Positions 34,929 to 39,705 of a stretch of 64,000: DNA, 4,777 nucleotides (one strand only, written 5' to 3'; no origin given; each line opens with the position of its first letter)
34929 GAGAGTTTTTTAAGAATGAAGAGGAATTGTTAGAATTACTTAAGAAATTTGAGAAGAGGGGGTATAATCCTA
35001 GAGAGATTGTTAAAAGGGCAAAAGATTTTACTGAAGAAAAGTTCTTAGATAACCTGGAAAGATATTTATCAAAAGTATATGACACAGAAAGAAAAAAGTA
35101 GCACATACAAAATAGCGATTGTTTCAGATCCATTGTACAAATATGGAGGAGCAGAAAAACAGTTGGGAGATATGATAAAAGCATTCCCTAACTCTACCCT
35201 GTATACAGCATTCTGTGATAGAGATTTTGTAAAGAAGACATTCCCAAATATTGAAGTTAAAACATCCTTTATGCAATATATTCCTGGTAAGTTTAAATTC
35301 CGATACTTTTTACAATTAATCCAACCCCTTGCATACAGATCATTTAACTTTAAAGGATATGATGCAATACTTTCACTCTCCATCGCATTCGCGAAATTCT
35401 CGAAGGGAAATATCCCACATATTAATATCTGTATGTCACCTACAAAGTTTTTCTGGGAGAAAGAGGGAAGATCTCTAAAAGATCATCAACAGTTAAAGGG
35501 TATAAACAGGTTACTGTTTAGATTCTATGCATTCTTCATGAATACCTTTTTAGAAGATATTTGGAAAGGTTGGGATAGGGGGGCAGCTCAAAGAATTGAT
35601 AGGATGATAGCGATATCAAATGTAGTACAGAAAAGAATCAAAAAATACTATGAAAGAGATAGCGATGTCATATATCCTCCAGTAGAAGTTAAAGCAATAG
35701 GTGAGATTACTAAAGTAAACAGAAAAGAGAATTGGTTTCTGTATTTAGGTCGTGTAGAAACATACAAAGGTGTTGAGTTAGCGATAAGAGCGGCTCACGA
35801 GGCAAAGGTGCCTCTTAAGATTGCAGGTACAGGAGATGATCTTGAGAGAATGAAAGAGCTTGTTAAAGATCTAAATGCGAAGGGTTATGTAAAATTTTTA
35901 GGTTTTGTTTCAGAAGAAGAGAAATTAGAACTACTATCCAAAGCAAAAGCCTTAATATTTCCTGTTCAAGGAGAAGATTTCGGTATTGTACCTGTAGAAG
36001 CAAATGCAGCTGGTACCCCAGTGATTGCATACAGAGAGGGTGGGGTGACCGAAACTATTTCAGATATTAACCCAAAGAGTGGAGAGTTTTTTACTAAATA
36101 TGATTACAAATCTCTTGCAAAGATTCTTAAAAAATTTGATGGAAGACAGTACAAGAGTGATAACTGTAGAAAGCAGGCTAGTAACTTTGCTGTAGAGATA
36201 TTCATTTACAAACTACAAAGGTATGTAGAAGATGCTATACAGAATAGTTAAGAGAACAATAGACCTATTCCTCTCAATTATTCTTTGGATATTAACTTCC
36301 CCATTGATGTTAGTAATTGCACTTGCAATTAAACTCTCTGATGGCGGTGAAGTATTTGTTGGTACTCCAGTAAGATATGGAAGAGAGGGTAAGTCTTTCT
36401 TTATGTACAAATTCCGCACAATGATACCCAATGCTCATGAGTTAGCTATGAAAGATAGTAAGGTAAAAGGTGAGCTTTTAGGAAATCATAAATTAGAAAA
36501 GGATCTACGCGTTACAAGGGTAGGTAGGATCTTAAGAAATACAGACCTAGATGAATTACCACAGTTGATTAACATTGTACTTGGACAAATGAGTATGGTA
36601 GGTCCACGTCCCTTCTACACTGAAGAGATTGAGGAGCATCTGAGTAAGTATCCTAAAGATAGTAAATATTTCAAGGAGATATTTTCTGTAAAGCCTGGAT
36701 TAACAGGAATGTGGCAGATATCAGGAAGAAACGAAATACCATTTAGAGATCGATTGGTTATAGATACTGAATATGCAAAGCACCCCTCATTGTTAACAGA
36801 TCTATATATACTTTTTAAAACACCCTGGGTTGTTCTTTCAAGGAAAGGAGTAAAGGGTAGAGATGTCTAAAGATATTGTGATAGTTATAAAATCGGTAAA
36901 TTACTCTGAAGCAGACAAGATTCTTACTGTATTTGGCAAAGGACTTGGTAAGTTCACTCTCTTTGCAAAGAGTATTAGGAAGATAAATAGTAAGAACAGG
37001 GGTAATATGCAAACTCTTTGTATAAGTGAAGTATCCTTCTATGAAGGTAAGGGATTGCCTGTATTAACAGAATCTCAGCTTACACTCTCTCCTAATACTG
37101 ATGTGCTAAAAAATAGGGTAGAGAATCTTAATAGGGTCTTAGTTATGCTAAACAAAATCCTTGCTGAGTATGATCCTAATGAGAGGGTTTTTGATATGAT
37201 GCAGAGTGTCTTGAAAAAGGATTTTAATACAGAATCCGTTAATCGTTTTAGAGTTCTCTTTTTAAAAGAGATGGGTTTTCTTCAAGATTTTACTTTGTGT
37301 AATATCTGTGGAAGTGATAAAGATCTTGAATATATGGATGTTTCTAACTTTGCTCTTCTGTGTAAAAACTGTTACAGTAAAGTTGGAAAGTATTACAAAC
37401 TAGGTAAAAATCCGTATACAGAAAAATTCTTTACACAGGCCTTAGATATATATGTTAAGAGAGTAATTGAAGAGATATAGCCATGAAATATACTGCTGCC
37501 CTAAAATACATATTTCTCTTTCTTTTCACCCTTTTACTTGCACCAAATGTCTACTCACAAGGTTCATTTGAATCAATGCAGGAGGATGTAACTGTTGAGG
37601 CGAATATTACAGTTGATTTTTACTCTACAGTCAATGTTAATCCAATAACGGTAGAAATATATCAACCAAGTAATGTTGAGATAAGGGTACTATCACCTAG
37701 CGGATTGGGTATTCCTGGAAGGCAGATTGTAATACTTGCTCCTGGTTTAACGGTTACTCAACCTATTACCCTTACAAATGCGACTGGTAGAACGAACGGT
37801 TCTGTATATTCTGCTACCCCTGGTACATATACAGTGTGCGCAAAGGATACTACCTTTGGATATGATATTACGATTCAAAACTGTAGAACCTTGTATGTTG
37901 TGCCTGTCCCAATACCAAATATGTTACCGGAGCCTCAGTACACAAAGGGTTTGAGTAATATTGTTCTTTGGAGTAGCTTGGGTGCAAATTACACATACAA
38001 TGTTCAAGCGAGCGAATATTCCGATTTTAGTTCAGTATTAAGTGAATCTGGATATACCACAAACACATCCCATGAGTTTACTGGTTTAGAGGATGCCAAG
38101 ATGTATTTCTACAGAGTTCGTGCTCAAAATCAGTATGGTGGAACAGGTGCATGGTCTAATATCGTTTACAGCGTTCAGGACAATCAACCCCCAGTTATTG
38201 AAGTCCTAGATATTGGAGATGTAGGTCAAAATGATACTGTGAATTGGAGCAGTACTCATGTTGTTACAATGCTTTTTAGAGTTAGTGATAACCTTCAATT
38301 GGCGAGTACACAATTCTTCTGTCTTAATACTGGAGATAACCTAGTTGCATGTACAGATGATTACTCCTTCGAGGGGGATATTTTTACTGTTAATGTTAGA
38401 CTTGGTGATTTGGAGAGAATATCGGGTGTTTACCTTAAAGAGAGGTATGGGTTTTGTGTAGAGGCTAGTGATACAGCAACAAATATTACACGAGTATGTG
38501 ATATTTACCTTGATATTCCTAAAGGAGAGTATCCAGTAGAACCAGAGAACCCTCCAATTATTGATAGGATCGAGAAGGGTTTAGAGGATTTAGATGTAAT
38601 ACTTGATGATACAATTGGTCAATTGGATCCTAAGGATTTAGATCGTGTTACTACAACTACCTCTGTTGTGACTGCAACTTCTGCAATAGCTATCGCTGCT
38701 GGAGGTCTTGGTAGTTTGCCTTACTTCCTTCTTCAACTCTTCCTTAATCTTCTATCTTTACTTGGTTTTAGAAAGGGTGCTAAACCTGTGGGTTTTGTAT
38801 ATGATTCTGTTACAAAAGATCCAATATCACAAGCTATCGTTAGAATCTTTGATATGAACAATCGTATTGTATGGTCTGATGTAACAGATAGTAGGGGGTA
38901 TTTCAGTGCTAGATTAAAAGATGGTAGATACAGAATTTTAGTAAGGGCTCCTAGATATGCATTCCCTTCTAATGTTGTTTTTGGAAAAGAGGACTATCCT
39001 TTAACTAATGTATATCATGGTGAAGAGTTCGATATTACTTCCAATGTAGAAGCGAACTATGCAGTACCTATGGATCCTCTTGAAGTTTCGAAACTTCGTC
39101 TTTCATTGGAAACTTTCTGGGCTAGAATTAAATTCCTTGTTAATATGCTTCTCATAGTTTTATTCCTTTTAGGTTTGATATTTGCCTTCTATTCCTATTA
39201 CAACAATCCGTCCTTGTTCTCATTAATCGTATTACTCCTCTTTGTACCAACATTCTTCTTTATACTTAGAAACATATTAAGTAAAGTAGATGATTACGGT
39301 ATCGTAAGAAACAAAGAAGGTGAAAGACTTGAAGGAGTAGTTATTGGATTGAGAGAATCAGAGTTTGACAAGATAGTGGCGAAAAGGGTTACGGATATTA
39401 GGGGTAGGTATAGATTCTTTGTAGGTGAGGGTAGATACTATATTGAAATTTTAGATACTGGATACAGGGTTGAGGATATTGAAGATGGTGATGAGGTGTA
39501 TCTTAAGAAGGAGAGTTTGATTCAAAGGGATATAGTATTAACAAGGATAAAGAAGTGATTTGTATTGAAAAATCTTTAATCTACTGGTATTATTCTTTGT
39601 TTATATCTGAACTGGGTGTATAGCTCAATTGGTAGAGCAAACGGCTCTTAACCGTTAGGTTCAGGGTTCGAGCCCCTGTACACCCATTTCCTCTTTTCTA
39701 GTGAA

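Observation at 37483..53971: Two surface proteins share a conserved ~300-aa C-terminal membrane-anchor module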

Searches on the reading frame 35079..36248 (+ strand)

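Call 7: search_protein_families(library=pfam, proteins=[window:35079-36248:+], max_evalue=0.01)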
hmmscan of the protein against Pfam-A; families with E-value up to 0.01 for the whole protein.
window:35079-36248:+ (390 aa): 4 families
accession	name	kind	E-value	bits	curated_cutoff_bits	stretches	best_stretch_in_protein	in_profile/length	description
PF00534.26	Glycos_transf_1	-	3.4e-32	111.8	26.4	1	210-367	8-169/172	Glycosyl transferases group 1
PF13692.12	Glyco_trans_1_4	-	1.9e-20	74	27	1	219-348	3-134/142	Glycosyl transferases group 1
PF20706.3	GT4-conflict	-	5e-12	45.9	26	1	209-332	182-325/385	Family 4 Glycosyltransferase in conflict systems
PF13439.12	Glyco_transf_4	-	0.0016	18.9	28.5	1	148-204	109-168/170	Glycosyltransferase Family 4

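Call 8: search_protein_families(library=ncbifam, proteins=[window:35079-36248:+], max_evalue=0.01)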
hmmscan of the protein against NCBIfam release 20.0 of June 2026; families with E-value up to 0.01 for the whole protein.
window:35079-36248:+ (390 aa): 32 families (the best 25 are shown)
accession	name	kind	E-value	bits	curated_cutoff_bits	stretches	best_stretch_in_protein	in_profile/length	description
NF046085.1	XrtY_assoc_Gly1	equivalog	9.1e-18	64.3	400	1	176-373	184-366/387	XrtY-associated glycosyltransferase XYAG1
NF041010.1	glycosy_Agl16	equivalog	5.7e-16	58.3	575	1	167-329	128-294/352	glycosylation protein Agl16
NF007396.0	PRK09922.1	equivalog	3.8e-15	55.6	385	1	172-386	135-358/361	lipopolysaccharide 1,6-galactosyltransferase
TIGR03449.1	mycothiol_MshA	equivalog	1.6e-13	50.3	462.5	1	212-373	215-390/406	D-inositol-3-phosphate glycosyltransferase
TIGR02149.1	glgA_Coryne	subfamily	6.3e-13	48.6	302.4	1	166-329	138-324/391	glycogen synthase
NF041876.1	EPS_EpsE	equivalog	1.3e-12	47.7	400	1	223-369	220-374/389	exopolysaccharide biosynthesis GT4 family glycosyltransferase EpsE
TIGR03999.1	thiol_BshA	equivalog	2.9e-12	46.2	273.7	1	239-382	225-369/375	N-acetyl-alpha-D-glucosaminyl L-malate synthase BshA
NF038295.1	EPS_HpsP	equivalog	7e-12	45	550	1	209-375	199-371/388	hormogonium polysaccharide biosynthesis glycosyltransferase HpsP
NF047880.1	glyco_SdgA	exception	1.1e-10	40.7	800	1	177-382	272-486/488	serine-aspartate repeat adhesin O-glycosyltransferase SdgA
NF038255.1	exopoly_VpsD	equivalog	1.8e-10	40.3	300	1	171-377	155-370/381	VpsD family glycosyltransferase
TIGR04047.1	MSMEG_0565_glyc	hypoth_equivalog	5.1e-10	39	259.85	1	260-353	247-338/373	MSMEG_0565 family glycosyltransferase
TIGR02095.1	glgA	subfamily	1.5e-09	37.1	328.45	1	214-352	291-437/477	glycogen/starch synthase, ADP-glucose type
NF050063.1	ProtGlycPglJ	equivalog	3e-09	36.6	500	1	192-351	167-327/363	N-acetylgalactosamine-N,N'-diacetylbacillosaminyl-diphospho-undecaprenol 4-alpha-N-acetylgalactosaminyltransferase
TIGR03088.1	stp2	hypoth_equivalog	5.8e-09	35.5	409.05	1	237-362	223-344/374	TIGR03088 family PEP-CTERM/XrtA system glycosyltransferase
TIGR04063.1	stp3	hypoth_equivalog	9.2e-08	31.4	442.05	1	222-371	218-375/397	TIGR04063 family PEP-CTERM/XrtA system glycosyltransferase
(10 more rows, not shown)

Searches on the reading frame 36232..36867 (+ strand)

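Call 7: search_protein_families(library=pfam, proteins=[window:36232-36867:+], max_evalue=0.01)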
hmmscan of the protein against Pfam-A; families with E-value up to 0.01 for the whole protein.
window:36232-36867:+ (212 aa): 1 family
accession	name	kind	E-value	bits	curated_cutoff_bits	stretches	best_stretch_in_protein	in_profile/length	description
PF02397.22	Bac_transf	-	1.7e-57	194.3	27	1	7-202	1-178/179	Bacterial sugar transferase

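Call 8: search_protein_families(library=ncbifam, proteins=[window:36232-36867:+], max_evalue=0.01)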
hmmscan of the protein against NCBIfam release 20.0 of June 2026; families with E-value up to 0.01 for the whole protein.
window:36232-36867:+ (212 aa): 10 families
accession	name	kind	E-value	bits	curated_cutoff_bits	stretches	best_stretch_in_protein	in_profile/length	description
TIGR03025.1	EPS_sugtrans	subfamily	3.1e-70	237.6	295.55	1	3-206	254-443/445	exopolysaccharide biosynthesis polyprenyl glycosylphosphotransferase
TIGR03022.1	WbaP_sugtrans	subfamily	8.2e-66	223.1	403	1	4-206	256-454/456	undecaprenyl-phosphate galactose phosphotransferase WbaP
TIGR03023.1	WcaJ_sugtrans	equivalog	5.1e-56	190.8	410.75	1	4-205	260-450/453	undecaprenyl-phosphate glucose phosphotransferase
NF052601.1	undeca_RfbP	equivalog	1.4e-55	188.3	330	1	4-203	42-237/244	undecaprenyl-phosphate galactose phosphotransferase family protein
NF011751.0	PRK15204.1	equivalog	9.6e-47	159.7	907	1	4-207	277-475/476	undecaprenyl-phosphate galactose phosphotransferase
NF041877.1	EPS_EpsZ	equivalog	1e-46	159.6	800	1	6-206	265-457/459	exopolysaccharide biosynthesis polyisoprenyl-phosphate hexose-1-phosphate transferase EpsZ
TIGR03013.1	EpsB_2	subfamily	1.3e-44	153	393.35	1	3-207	251-442/443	TIGR03013 family XrtA/PEP-CTERM system glycosyltransferase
NF007518.0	PRK10124.1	equivalog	8.7e-33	113.7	684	1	3-197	270-453/464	undecaprenyl-phosphate glucose phosphotransferase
NF050817.1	PolSacchBiosHfsE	equivalog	1.4e-32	113.1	750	1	5-198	270-456/467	polysaccharide biosynthesis protein HfsE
NF045514.1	glycotran_HepC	equivalog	3.5e-19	69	140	1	3-129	113-213/220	heterocyst development glycosyltransferase HepC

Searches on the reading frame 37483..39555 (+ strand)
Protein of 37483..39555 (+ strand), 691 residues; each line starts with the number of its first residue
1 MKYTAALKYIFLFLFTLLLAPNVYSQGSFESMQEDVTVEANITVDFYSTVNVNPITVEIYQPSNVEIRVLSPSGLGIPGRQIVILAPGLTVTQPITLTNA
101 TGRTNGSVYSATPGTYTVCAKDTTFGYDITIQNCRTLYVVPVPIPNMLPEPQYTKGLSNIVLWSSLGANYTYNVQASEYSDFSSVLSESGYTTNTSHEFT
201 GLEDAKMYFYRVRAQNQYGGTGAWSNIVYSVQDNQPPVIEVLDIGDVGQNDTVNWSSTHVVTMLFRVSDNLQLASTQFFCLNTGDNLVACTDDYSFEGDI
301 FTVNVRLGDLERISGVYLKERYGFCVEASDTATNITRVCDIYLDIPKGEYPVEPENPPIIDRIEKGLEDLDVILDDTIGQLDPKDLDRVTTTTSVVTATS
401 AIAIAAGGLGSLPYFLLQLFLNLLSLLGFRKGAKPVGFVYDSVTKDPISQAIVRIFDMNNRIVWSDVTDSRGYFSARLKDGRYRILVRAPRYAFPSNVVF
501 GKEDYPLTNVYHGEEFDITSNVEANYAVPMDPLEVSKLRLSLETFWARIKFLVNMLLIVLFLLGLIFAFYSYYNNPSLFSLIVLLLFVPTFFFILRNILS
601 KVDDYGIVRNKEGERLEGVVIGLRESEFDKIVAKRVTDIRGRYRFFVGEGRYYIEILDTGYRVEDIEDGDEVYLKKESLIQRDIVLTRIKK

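Call 7: search_protein_families(library=pfam, proteins=[window:37483-39555:+], max_evalue=0.01)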
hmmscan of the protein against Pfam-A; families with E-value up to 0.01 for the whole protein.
window:37483-39555:+ (691 aa): 10 families
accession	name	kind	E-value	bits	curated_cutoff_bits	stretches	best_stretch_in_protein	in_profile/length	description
PF13620.12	CarboxypepD_reg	-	1.6e-14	54.4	32.3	2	437-493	4-60/82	Carboxypeptidase regulatory-like domain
PF17210.9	SdrD_B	-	1.9e-07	31.7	29.7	0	610-669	18-78/112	SdrD B-like domain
PF02369.22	Big_1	-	0.00014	22.3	34.9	0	64-120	20-78/93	Bacterial Ig-like domain (group 1)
PF16656.11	Pur_ac_phosph_N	-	0.00031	21.7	30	1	158-226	27-87/93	Purple acid Phosphatase, N-terminal domain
PF00041.27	fn3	-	0.00055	20.5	25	1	161-229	18-82/84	Fibronectin type III domain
PF24421.1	Ig_J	-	0.0008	19.9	29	0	174-232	45-102/104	Tip attachment protein J, Ig-like domain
PF17802.7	SpaA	-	0.0011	19.5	23.1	0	610-654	10-56/91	Prealbumin-like fold domain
PF16655.11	PhoD_N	-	0.0034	18.4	30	0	159-218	12-82/90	PhoD-like phosphatase, N-terminal domain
PF13567.11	DUF4131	-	0.005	17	31.6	0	556-639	9-93/165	Domain of unknown function (DUF4131)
PF07210.18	DUF1416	-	0.0064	16.8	23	0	606-660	24-76/97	Protein of unknown function (DUF1416)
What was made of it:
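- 38785..39078 (+): pA beta-sandwich 1 (residues 435-532), CarboxypepD_reg / transthyretin-like, with the family-specific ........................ insert. PF13620 scores 54.4 bits against a cut-off of 32.3 (call 7).
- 39295..39546 (+): pA beta-sandwich 2 (residues 605-688), homologous to beta-sandwich 1. Weak SdrD_B / SpaA / CarboxypepD_reg hits (call 7).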

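Call 8: search_protein_families(library=ncbifam, proteins=[window:37483-39555:+], max_evalue=0.01)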
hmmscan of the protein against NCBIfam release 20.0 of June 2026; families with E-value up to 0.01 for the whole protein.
window:37483-39555:+ (691 aa): 0 families
